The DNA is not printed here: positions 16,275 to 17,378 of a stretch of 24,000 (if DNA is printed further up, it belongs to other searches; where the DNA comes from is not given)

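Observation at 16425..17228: Heliorhodopsin gene in an actinobacterial core-genome context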

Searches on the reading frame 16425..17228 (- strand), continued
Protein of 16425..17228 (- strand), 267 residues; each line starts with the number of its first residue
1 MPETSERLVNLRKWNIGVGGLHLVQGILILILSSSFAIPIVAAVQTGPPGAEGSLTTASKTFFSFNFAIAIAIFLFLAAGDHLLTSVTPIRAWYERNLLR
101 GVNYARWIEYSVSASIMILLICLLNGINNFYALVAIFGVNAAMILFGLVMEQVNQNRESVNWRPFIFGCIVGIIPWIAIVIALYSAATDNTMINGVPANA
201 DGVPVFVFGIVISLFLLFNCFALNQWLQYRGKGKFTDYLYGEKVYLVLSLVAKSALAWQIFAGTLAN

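Call 32: find_encoding_contigs(protein=window:16425-17228:-, flank=10000, max_places=6)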
Protein window:16425-17228:- (267 aa): 22 contigs read that carry it; 6 places shown.
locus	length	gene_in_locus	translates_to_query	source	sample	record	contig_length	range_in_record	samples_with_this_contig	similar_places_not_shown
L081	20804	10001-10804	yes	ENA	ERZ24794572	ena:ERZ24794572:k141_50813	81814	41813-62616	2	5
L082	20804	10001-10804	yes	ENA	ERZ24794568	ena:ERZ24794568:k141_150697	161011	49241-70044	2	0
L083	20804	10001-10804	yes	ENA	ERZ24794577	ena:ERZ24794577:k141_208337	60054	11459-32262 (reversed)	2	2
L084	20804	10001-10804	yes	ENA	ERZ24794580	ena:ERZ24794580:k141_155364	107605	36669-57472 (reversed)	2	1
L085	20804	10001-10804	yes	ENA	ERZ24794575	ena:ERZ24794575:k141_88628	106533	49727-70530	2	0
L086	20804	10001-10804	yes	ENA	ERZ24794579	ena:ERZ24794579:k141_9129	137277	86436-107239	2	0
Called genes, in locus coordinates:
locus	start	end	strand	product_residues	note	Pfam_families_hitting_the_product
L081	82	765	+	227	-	PF00254:FKBP_C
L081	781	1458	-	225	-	PF03575:Peptidase_S51 (weak)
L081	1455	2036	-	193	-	-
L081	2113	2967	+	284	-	PF02737:3HCDH_N, PF03446:NAD_binding_2 (faint), PF00725:3HCDH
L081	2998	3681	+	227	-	PF03588:Leu_Phe_trans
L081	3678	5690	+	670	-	PF01642:MM_CoA_mutase, PF02310:B12-binding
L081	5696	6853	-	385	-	PF02515:CoA_transf_3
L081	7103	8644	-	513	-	PF01039:Carboxyl_trans, PF03255:ACCA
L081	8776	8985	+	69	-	PF02416:TatA_B_E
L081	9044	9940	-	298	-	PF02739:5_3_exonuc_N, PF01367:5_3_exonuc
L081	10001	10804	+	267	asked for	PF18761:Heliorhodopsin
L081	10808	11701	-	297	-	PF27100:DcsG_N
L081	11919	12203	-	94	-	-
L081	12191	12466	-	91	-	PF13828:DUF4190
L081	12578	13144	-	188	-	PF13577:SnoaL_4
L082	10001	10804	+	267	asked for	PF18761:Heliorhodopsin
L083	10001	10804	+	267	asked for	PF18761:Heliorhodopsin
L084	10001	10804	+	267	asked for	PF18761:Heliorhodopsin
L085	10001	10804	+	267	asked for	PF18761:Heliorhodopsin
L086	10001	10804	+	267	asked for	PF18761:Heliorhodopsin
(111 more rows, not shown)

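Call 41: predict_structure(alignment_id=A1)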
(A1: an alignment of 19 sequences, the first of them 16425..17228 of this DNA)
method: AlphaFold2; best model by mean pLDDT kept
length: 267 residues; sequences in the alignment: 19
mean_pLDDT: 69.7   pTM: 0.60
mean pLDDT of the five models: 69.7, 68.0, 66.2, 54.0, 54.0
residues with pLDDT >= 90: 0; 70-90: 154; 50-70: 87; < 50: 26
segments of 3 or more residues with pLDDT < 50: 40-44, 48-50, 57-63, 262-267
pLDDT, mean of each block of 10 residues (from residue 1): 72 85 85 60 49 49 62 81 83 81 63 66 60 69 75 73 79 75 73 67 68 73 73 69 73 67 45
secondary structure, 60 per line:
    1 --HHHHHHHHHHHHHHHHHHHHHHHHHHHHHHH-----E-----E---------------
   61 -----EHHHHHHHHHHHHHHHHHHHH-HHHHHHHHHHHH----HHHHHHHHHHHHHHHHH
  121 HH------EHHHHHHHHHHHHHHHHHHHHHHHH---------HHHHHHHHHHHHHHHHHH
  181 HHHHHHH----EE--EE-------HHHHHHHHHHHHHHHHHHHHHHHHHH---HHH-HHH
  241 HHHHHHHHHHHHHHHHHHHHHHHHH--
elements in order: H3-33 H67-86 H88-99 H104-122 H130-153 H163-187 H205-230 H238-265

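Call 44: fold_search(model_id=the predicted structure, library=pdb)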
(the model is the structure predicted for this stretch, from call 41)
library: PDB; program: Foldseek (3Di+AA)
matches with E <= 10: 518; with E <= 0.001: 10
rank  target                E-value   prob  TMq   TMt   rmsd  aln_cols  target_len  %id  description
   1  6su3_X                1.6e-12  1.00  0.73  0.76   4.6       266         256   42  Crystal structure of the 48C12 heliorhodopsin in the violet form at pH 8.8 (released 2019-12-11)
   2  6su3_A                2.1e-12  1.00  0.75  0.78   4.3       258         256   44  Crystal structure of the 48C12 heliorhodopsin in the violet form at pH 8.8 (released 2019-12-11)
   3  6su4_X                2.7e-12  1.00  0.76  0.79   4.2       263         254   43  Crystal structure of the 48C12 heliorhodopsin in the blue form at pH 4.3 (released 2019-12-11)
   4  6su4_A                6.4e-12  1.00  0.75  0.78   4.3       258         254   44  Crystal structure of the 48C12 heliorhodopsin in the blue form at pH 4.3 (released 2019-12-11)
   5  6is6                  1.1e-11  1.00  0.75  0.80   4.5       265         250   41  Crystal structure of Thermoplasmatales archaeon heliorhodopsin (released 2019-09-25)
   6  7clj                  1.5e-11  1.00  0.73  0.78   4.8       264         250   42  Crystal structure of Thermoplasmatales archaeon heliorhodopsin E108D mutant (released 2020-09-02)
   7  7u55                  1.7e-11  1.00  0.73  0.79   4.7       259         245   42  Crystal structure of Thermoplasmatales archaeon heliorhodopsin at pH 4.5 (released 2022-09-07)
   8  6uh3_A                5.3e-11  1.00  0.74  0.79   4.4       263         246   44  Crystal structure of bacterial heliorhodopsin 48C12 (released 2019-12-04)
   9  6uh3_B                7.8e-11  1.00  0.74  0.80   4.3       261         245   43  Crystal structure of bacterial heliorhodopsin 48C12 (released 2019-12-04)
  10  9ljj_A                1.1e-10  1.00  0.74  0.78   4.4       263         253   42  cryo-EM structure of a nanobody bound heliorhodopsin (released 2025-02-12)
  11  7zn0_B                4.6e-03  1.00  0.56  0.66   6.6       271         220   15  Crystal structure of the light-driven inward proton pump xenorhodopsin BcXeR in the M state at pH 8.2 in the presence  (released 2023-05-10)
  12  7zmy_A                5.2e-03  1.00  0.49  0.56   7.6       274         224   15  Crystal structure of the light-driven inward proton pump xenorhodopsin BcXeR in the ground state at pH 8.2 in the pres (released 2023-05-10)
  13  7zn3_B                6.4e-03  1.00  0.56  0.67   6.7       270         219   14  Crystal structure of the light-driven inward proton pump xenorhodopsin BcXeR in the L state at pH 8.2 in the presence  (released 2023-05-10)
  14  7zn0_A                7.3e-03  1.00  0.55  0.65   6.7       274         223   14  Crystal structure of the light-driven inward proton pump xenorhodopsin BcXeR in the M state at pH 8.2 in the presence  (released 2023-05-10)
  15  9cdc                  7.6e-03  1.00  0.49  0.54   9.3       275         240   10  Kalium channelrhodopsin 1 C110A mutant from Hyphochytrium catenoides, Dark State (released 2025-02-19)
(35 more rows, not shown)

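Call 51: search_solved_structures(query=window:16425-17228:-, max_evalue=0.00001, show_alignments=5)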
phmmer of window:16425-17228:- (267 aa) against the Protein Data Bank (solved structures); distinct sequences matched with E-value up to 0.00001: 6.
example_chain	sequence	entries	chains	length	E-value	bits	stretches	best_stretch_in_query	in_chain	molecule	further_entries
9ljj_A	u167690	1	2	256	3.6e-61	210.1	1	6-265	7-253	Heliorhodopsin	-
6su3_X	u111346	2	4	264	4e-61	210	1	6-265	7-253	48C12 heliorhodopsin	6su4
6uh3_A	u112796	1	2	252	5.8e-61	209.4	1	6-265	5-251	Heliorhodopsin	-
6is6_A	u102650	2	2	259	6.2e-56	192.9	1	6-265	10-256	heliorhodopsin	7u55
7clj_A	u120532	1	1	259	1.4e-55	191.8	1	6-265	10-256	heliorhodopsin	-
9vfc_A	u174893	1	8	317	9.7e-39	136.6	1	11-264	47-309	heliorhodopsin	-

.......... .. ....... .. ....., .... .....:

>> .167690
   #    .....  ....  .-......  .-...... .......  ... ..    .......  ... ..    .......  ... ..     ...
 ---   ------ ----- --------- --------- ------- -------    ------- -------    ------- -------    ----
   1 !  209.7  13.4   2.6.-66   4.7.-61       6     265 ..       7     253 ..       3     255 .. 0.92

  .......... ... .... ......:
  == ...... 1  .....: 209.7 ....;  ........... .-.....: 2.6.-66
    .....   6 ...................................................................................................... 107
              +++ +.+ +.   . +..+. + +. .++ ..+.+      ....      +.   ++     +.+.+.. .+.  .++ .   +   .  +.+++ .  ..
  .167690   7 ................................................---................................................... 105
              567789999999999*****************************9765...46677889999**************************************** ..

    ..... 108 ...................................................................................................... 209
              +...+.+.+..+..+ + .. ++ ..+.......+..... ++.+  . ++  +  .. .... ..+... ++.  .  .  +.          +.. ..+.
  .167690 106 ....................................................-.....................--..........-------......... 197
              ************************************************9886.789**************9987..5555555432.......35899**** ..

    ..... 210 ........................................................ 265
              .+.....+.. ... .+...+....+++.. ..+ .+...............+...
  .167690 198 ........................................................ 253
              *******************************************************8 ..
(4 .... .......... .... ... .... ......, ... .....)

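Call 60: search_protein_representatives(protein=window:16425-17228:-)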
Query: 267 residues. Proteins with E-value up to 0.001 (for the whole library): 2998; up to 1e-10: 1235; up to 1e-30: 146. The best 150 are listed.
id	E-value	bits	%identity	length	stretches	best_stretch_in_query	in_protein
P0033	7.2e-124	428.8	99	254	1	1-203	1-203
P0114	5.1e-99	347.3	66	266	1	5-266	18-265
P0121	2.3e-82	292.7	96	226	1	125-266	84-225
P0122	4.1e-73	262.4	70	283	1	75-257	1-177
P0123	1.1e-62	228.2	49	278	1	7-265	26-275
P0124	2.8e-61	223.6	52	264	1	4-266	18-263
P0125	3.1e-61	223.5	47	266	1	7-265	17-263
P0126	2.1e-59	217.5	57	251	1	5-186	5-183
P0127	1.0e-58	215.2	78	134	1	124-265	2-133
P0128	9.5e-58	212.0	48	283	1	4-265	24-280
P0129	1.2e-57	211.7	48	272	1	6-265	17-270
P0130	3.2e-56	207.1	49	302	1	6-266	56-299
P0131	6.2e-56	206.1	51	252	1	32-266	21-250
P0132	8.9e-56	205.6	46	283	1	9-265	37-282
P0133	2.4e-55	204.2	46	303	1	10-265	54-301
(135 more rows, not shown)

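Call 64: find_homologous_proteins(query=L002:2335-3003:+, max_evalue=0.00001)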
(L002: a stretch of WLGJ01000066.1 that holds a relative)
Query L002:2335-3003:+ (222 aa): 24 proteins with E <= 0.00001 among 963 candidates.
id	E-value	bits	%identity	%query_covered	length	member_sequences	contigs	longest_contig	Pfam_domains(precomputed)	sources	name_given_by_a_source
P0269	2.0e-141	487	97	100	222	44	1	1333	PF13640.13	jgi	jgi:hypothetical protein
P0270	3.0e-104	365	68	100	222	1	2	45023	PF13640.13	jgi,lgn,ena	jgi:hypothetical protein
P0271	3.6e-93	329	64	100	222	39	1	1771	PF13640.13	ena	-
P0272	5.0e-93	328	63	100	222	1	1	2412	PF13640.13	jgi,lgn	-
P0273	1.4e-92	327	64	100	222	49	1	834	PF13640.13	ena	-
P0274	7.6e-92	324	64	100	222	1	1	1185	PF13640.13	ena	-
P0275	8.6e-92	324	62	100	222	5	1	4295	PF13640.13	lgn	-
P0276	9.0e-92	324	62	100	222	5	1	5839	PF13640.13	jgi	jgi:hypothetical protein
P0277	2.9e-91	323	62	100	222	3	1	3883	PF13640.13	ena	-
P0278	1.5e-90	320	63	100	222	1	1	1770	PF13640.13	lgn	-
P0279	6.4e-90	318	62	100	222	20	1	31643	PF13640.13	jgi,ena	-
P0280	5.1e-89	315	62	95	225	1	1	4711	PF13640.13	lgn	-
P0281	4.1e-88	312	60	100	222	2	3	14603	PF13640.13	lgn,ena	-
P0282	2.5e-87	310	59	100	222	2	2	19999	PF13640.13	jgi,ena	jgi:hypothetical protein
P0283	5.0e-86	305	59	100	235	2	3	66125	PF13640.13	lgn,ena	-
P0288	2.7e-64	234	51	95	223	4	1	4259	PF13640.13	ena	-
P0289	4.0e-12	64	29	94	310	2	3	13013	PF13640.13,PF13661.13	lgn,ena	-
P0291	4.4e-9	54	31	86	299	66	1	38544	PF13640.13,PF13661.13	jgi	jgi:Rps23 Pro-64 3,4-dihydroxylase Tpa1-like proline 4-hydroxylase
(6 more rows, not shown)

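Call 65: find_encoding_contigs(protein=P0288, flank=4000, max_places=3)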
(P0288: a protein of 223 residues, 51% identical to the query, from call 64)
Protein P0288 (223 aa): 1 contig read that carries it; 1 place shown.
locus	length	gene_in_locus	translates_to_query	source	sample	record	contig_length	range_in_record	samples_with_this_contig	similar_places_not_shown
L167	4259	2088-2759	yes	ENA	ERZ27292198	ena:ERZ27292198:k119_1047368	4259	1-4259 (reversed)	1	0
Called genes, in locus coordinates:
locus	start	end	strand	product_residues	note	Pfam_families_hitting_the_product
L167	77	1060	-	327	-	PF14240:YHYH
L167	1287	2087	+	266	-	PF17963:Big_9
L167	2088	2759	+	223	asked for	PF13640:2OG-FeII_Oxy_3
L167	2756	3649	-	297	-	PF27100:DcsG_N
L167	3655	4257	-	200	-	?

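Call 66: find_encoding_contigs(protein=P0289, flank=4000, max_places=3)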
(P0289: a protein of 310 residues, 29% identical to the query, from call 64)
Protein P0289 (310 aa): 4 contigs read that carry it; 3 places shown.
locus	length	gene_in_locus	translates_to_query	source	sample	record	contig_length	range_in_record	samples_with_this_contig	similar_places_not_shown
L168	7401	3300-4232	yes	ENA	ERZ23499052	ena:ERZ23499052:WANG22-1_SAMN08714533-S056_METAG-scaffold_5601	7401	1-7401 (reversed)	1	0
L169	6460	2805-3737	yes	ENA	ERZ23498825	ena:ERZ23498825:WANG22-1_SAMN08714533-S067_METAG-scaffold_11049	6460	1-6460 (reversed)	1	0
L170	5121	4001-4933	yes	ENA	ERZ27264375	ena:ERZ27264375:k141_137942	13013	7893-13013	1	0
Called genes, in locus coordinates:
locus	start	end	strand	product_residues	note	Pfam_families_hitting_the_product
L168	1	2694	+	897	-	?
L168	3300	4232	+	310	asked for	PF13640:2OG-FeII_Oxy_3, PF13661:2OG-FeII_Oxy_4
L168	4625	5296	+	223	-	PF13640:2OG-FeII_Oxy_3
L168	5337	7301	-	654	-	PF26766:Choice_anch_L (weak), PF00413:Peptidase_M10 (weak), PF00353:HemolysinCabind (weak)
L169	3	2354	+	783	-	?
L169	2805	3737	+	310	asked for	PF13640:2OG-FeII_Oxy_3, PF13661:2OG-FeII_Oxy_4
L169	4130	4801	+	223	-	PF13640:2OG-FeII_Oxy_3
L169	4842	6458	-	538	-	?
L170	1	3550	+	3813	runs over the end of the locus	?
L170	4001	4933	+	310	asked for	PF13640:2OG-FeII_Oxy_3, PF13661:2OG-FeII_Oxy_4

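Call 67: find_encoding_contigs(protein=P0291, flank=4000, max_places=3)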
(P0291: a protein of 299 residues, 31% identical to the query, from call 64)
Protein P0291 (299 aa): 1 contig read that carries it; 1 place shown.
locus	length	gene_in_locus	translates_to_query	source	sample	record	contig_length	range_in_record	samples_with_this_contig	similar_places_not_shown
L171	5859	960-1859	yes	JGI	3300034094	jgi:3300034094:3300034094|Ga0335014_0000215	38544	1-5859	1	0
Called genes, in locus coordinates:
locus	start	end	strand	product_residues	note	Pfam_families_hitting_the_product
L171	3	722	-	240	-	?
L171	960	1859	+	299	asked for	PF13640:2OG-FeII_Oxy_3, PF13661:2OG-FeII_Oxy_4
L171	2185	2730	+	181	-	PF05991:NYN_YacP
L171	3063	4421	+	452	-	PF11850:DUF3370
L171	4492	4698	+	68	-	-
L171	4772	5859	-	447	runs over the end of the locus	PF00160:Pro_isomerase, PF00353:HemolysinCabind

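Call 69: find_encoding_contigs(protein=P0025, flank=4000, max_places=2)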
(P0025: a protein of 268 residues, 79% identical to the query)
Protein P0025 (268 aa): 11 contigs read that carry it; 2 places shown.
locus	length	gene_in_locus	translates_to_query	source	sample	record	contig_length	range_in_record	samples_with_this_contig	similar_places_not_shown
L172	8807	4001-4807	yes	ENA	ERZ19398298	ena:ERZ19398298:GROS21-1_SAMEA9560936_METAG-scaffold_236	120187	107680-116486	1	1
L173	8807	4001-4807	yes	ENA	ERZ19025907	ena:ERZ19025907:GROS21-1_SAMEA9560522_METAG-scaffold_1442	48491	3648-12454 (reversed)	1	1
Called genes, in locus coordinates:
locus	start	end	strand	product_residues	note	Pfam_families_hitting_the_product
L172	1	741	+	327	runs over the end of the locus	PF00296:Bac_luciferase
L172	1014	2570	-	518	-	PF01039:Carboxyl_trans, PF03255:ACCA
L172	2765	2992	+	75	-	PF02416:TatA_B_E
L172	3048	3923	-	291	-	PF02739:5_3_exonuc_N, PF01367:5_3_exonuc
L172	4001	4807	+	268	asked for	PF18761:Heliorhodopsin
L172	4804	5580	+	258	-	PF00106:adh_short, PF13561:adh_short_C2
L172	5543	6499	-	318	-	PF27100:DcsG_N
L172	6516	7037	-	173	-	PF13577:SnoaL_4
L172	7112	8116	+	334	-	PF00296:Bac_luciferase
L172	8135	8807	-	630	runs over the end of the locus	PF00664:ABC_membrane, PF00005:ABC_tran, PF02463:SMC_N (weak)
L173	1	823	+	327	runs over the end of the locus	PF00296:Bac_luciferase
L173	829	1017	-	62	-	-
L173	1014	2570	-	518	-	PF01039:Carboxyl_trans, PF03255:ACCA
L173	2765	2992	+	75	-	PF02416:TatA_B_E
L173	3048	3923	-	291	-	PF02739:5_3_exonuc_N, PF01367:5_3_exonuc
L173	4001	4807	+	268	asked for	PF18761:Heliorhodopsin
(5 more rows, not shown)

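Call 70: find_encoding_contigs(protein=P0049, flank=4000, max_places=2)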
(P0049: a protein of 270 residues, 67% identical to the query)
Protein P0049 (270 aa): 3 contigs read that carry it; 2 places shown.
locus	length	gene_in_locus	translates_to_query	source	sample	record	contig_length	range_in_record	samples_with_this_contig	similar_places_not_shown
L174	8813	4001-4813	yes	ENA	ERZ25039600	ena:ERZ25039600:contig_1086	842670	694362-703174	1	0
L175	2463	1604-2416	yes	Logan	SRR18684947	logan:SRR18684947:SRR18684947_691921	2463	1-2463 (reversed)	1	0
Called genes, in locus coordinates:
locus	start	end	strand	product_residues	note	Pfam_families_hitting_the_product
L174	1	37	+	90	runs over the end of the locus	PF04324:Fer2_BFD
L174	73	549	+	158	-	PF00210:Ferritin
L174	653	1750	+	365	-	PF01636:APH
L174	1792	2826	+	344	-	PF00296:Bac_luciferase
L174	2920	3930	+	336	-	-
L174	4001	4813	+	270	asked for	PF18761:Heliorhodopsin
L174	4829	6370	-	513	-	PF00083:Sugar_tr (faint), PF07690:MFS_1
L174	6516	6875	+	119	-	PF04134:DCC1-like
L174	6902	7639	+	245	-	PF09844:DUF2071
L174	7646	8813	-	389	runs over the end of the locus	-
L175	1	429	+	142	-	?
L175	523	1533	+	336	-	-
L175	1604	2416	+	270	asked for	PF18761:Heliorhodopsin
